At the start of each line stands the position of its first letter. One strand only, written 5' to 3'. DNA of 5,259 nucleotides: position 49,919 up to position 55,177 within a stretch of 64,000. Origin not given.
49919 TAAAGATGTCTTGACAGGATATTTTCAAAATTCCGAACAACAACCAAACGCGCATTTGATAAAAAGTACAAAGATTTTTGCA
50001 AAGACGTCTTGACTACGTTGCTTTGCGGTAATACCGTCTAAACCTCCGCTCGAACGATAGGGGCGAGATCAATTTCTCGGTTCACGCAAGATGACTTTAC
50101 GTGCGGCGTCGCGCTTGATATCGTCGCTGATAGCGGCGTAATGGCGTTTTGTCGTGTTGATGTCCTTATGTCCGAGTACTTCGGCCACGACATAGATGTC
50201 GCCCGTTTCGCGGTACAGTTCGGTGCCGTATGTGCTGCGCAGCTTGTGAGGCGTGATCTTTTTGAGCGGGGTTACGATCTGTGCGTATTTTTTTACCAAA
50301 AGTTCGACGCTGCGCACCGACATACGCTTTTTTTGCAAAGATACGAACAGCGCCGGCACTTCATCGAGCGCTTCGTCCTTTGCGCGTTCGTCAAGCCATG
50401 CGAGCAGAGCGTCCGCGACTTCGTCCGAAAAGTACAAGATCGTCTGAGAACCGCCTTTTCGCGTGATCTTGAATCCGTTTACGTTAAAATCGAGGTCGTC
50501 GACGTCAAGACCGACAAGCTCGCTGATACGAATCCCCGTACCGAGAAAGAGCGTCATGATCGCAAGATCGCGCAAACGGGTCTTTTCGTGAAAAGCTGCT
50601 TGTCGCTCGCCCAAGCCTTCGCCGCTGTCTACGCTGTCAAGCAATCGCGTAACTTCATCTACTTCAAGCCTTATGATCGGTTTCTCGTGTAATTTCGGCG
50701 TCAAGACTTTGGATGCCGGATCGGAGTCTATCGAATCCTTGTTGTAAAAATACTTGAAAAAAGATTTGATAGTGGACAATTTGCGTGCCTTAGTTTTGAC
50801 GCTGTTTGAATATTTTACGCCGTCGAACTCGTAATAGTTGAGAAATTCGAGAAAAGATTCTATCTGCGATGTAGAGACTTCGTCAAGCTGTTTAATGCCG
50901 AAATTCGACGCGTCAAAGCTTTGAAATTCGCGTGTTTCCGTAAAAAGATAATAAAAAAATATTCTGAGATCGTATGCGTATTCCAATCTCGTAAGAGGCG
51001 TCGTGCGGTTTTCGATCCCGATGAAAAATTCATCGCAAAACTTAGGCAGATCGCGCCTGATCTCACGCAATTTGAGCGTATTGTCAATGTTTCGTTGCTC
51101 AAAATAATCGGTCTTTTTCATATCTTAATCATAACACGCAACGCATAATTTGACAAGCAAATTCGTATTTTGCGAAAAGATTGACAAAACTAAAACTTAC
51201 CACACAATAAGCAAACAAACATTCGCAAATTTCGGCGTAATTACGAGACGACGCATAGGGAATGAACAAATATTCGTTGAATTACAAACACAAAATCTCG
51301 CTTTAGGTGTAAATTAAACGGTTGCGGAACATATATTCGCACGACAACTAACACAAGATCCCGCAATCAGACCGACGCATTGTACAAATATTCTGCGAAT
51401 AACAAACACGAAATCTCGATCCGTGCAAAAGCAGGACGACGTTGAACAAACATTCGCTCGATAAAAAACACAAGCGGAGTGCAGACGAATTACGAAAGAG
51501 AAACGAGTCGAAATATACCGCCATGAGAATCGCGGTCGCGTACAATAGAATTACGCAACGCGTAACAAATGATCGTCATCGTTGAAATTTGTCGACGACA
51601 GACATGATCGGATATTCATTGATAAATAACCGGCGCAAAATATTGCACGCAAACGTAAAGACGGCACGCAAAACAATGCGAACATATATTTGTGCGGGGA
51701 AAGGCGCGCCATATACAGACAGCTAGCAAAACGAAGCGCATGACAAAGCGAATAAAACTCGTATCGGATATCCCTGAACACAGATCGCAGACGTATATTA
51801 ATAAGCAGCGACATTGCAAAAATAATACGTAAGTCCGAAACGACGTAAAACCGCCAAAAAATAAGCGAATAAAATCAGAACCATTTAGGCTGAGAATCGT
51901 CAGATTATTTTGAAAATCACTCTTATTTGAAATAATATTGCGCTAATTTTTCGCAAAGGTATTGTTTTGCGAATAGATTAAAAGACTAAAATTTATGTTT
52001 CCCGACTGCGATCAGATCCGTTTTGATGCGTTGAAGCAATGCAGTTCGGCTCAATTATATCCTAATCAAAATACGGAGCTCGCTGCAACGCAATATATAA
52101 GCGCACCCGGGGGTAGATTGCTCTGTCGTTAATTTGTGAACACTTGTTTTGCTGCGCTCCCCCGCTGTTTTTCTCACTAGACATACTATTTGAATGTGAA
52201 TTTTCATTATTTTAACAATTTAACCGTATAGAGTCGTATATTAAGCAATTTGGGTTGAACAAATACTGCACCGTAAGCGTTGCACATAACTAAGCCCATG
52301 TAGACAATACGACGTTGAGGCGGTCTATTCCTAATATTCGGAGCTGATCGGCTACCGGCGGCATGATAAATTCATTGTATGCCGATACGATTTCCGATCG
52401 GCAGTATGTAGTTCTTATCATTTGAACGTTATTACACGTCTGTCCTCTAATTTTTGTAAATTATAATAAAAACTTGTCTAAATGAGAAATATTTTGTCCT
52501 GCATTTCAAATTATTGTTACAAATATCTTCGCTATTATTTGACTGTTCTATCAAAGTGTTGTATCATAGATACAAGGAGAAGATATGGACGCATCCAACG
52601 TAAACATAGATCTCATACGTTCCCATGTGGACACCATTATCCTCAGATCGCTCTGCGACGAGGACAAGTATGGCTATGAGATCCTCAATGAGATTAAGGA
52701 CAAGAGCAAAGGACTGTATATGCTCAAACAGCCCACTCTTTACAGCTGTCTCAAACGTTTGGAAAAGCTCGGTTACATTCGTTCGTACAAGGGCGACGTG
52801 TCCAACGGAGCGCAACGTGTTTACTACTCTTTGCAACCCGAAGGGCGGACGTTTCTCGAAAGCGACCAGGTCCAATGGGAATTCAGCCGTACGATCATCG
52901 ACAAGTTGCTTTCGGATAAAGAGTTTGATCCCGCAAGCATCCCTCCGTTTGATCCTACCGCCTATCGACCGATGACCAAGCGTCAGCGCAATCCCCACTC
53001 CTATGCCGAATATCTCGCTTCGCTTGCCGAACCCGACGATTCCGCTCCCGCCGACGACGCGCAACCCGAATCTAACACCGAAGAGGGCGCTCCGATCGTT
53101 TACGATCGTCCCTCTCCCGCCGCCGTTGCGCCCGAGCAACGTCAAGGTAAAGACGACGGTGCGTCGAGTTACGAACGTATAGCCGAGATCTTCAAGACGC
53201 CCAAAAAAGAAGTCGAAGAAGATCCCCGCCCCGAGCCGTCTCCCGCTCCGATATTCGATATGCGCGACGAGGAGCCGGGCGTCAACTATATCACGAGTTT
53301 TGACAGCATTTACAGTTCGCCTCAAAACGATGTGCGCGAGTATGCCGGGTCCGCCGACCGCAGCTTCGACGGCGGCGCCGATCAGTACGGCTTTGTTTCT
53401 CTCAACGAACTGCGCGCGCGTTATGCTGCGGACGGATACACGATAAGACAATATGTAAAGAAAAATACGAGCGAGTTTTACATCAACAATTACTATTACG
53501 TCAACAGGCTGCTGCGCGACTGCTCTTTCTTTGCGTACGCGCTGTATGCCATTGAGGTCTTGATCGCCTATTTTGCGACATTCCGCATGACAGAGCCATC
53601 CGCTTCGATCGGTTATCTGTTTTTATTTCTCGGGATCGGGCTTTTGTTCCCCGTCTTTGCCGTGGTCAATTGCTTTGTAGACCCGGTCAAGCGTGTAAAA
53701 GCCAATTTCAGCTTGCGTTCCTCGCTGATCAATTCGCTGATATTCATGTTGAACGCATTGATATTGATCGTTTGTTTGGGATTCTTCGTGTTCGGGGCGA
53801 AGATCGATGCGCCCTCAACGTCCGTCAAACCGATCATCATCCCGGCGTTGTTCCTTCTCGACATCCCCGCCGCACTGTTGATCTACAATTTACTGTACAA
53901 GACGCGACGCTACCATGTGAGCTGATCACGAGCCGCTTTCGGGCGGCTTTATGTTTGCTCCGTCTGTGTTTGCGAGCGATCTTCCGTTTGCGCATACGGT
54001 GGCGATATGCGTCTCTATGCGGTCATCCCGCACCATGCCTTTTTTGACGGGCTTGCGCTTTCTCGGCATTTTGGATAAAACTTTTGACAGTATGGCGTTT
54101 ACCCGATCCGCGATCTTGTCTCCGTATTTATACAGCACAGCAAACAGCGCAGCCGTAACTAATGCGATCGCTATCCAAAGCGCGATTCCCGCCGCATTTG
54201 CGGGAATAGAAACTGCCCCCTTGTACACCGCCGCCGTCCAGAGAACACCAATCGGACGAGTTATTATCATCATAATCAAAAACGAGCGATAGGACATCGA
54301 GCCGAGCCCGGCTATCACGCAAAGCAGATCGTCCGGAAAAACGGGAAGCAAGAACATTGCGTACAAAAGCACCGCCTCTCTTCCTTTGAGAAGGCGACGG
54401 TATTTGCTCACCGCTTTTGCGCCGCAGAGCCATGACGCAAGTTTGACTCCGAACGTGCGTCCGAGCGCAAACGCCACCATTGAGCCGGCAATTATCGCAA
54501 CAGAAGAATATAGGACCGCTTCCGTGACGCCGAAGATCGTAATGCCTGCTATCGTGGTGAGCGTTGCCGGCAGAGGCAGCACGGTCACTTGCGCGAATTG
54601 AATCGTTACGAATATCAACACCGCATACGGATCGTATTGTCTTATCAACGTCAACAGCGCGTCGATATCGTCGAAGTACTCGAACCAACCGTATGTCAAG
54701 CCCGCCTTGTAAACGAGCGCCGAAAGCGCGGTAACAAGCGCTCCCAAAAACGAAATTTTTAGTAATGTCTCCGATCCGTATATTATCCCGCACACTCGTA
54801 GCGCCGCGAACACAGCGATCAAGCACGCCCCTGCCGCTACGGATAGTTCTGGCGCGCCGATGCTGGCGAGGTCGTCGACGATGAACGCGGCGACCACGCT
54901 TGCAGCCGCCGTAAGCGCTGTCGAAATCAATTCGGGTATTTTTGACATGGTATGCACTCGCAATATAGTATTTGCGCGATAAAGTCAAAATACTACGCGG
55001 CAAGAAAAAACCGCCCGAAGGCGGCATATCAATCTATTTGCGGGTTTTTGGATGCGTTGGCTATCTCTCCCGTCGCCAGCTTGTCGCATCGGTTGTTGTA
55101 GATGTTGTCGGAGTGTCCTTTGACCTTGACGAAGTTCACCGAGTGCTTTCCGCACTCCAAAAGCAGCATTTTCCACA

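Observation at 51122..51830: Array of SOS-box-like motifs in degenerate 55-63-bp repeats upstream of the Xer-like recombinase, one gene away from lexA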

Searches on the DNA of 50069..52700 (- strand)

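Call 7: search_rna_families(source=window, start=51000, end=52700, threshold=evalue, max_evalue=5)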
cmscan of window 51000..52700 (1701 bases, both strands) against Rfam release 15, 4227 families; matches with E-value up to 5: 1.
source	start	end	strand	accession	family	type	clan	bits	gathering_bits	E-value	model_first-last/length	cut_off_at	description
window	51311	51389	-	RF03035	nqrA-Marinomonas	Gene; sRNA;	-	22.5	95.5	0.69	1-134/134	no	nqrA-Marinomonas RNA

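Call 53: search_rna_families(sources=[L001, L002, L003, L004, L005, L006, L007, L010, L011, L012, L013], threshold=gathering)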
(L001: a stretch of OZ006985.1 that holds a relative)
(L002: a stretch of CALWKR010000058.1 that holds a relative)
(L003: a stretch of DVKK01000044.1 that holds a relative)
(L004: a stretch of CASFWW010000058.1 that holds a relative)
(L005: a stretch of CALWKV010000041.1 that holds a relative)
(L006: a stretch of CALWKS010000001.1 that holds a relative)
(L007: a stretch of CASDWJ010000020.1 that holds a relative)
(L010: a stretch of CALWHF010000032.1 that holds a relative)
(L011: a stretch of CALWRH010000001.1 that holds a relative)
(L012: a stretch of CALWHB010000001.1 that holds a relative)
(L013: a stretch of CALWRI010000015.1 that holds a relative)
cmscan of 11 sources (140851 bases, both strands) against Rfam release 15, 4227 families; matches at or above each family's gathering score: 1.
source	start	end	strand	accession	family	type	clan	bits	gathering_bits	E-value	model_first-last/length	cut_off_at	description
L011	120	191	+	RF00005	tRNA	Gene; tRNA;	CL00001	63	29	5.8e-11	1-71/71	no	tRNA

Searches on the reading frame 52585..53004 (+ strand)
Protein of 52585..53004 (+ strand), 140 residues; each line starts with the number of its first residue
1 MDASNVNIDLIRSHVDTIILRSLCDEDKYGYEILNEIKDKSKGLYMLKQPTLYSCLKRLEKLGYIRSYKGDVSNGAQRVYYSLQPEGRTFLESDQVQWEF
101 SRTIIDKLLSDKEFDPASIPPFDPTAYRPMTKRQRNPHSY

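Call 58: search_solved_structures(query=window:52585-53004:+, max_evalue=1)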
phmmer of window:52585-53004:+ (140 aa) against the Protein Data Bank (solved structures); distinct sequences matched with E-value up to 1: 44.
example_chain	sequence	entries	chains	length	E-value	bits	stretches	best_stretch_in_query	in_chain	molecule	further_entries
1xma_A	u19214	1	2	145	6.4e-26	94.2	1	6-113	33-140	Predicted transcriptional regulator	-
9qbc_A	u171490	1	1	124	3e-25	92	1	5-110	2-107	PadR-family transcriptional regulator PadR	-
9qbd_A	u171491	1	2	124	1.6e-24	89.7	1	5-110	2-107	PadR-family transcriptional regulator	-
5dym_A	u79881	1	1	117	8.8e-18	67.8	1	5-111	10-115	PadR-family transcriptional regulator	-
9h9y_A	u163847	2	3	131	5.6e-15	58.8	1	8-114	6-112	Transcriptional regulator, PadR-like family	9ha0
9gkr_A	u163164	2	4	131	5.9e-15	58.7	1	8-114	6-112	Transcriptional regulator, PadR-like family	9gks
3f8b_A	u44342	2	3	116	6.4e-15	58.6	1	8-113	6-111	Transcriptional regulator, PadR-like family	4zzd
3f8c_A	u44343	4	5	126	6.6e-15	58.5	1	8-114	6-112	Transcriptional regulator, PadR-like family | Transcriptional regulator PadR family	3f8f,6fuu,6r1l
9g51_A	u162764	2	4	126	6.6e-15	58.5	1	8-114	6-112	Transcriptional regulator, PadR-like family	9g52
7qz5_A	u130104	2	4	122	7e-15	58.4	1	8-113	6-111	Transcriptional regulator, PadR-like family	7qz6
6i8n_A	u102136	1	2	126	7.9e-15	58.3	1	8-114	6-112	Transcriptional regulator, PadR-like family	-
9h9w_A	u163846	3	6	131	9.8e-15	58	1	8-113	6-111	Transcriptional regulator, PadR-like family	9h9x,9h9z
8qdf_A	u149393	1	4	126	1e-14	57.9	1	8-113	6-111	Transcriptional regulator, PadR-like family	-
7qz7_A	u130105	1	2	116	1.4e-14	57.5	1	8-113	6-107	Transcriptional regulator, PadR-like family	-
7qz8_A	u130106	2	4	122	1.5e-14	57.3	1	8-113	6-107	Transcriptional regulator, PadR-like family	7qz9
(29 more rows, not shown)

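Call 59: search_protein_families(library=pfam, proteins=[window:52585-53004:+], max_evalue=1)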
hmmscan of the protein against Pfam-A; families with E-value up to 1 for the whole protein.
window:52585-53004:+ (140 aa): 9 families
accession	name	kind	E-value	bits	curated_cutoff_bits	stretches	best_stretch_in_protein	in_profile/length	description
PF03551.20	PadR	-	2.9e-16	59.6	27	1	19-92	1-74/75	Transcriptional regulator PadR-like family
PF13601.12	HTH_34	-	0.011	16.3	27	1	51-90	30-68/80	Winged helix DNA-binding domain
PF22381.2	Staph_reg_Sar_Rot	-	0.022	15.3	27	1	16-66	16-59/85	Transcriptional regulator SarA/Rot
PF13412.12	HTH_24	-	0.022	14.8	21.9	1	49-66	31-48/48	Winged helix-turn-helix DNA-binding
PF02334.22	RTP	-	0.034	15.1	26.7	1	17-111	12-111/113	Replication terminator protein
PF01638.23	HxlR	-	0.087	13.1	20.8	1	34-90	21-72/91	HxlR-like helix-turn-helix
PF05158.18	RNA_pol_Rpc34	-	0.093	12.6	28.4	1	42-86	111-152/332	RNA polymerase Rpc34 subunit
PF01978.25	TrmB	-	0.11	12.8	25.6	1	48-85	35-67/68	Sugar-specific transcriptional regulator TrmB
PF13814.12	Replic_Relax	-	0.23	12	25.3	1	51-94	28-73/191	Replication-relaxation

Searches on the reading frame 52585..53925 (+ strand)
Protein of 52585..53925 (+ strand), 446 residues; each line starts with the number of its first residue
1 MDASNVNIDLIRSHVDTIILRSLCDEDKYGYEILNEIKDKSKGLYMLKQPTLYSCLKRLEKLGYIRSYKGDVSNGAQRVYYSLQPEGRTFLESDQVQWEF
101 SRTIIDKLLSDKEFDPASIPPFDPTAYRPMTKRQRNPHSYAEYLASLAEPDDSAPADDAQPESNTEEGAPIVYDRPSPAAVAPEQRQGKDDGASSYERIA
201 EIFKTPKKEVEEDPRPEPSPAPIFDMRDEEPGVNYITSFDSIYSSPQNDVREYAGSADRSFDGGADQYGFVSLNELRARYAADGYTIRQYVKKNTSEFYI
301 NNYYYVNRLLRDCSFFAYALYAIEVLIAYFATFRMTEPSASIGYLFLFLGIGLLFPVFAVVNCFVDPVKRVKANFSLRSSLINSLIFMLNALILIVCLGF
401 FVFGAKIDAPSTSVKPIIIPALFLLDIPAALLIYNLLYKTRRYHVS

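Call 6: search_protein_families(library=pfam, proteins=[window:52585-53925:+])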
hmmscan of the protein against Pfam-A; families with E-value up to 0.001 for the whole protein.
window:52585-53925:+ (446 aa): 1 family
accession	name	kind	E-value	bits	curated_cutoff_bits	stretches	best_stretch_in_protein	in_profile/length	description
PF03551.20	PadR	-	2e-15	57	27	1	19-92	1-74/75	Transcriptional regulator PadR-like family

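Call 22: search_protein_families(library=ncbifam, proteins=[window:52585-53925:+], max_evalue=0.001)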
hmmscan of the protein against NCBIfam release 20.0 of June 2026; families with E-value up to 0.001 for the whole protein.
window:52585-53925:+ (446 aa): 2 families
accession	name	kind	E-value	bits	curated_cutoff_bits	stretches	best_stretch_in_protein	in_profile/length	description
TIGR03433.1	padR_acidobact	paralog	4.6e-17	62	101.8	1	14-109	4-99/101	PadR family transcriptional regulator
NF006931.0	PRK09416.1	equivalog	8.8e-07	29.2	112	1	18-108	47-132/135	PadR family transcriptional regulator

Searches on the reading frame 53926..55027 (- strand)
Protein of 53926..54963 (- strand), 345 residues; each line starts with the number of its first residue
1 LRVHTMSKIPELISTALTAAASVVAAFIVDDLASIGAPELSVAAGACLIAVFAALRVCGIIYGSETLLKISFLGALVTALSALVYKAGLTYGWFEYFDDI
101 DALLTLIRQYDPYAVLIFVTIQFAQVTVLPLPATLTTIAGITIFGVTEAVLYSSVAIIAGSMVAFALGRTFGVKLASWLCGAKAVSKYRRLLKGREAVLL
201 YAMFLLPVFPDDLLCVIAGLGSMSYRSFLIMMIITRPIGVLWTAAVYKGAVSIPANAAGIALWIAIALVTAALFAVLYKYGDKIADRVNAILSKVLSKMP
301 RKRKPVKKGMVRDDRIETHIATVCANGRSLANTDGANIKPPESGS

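Call 6: search_protein_families(library=pfam, proteins=[window:53926-54963:-])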
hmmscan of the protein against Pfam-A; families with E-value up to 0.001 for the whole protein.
window:53926-54963:- (345 aa): 1 family
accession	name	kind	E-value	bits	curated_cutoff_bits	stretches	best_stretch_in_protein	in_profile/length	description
PF09335.16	VTT_dom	-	7.9e-17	62.3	33.9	1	131-243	1-117/123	VTT domain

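Call 33: search_protein_families(library=pfam, proteins=[window:54128-55027:-], max_evalue=0.00001)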
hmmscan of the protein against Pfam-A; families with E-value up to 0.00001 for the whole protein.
window:54128-55027:- (299 aa): 0 families
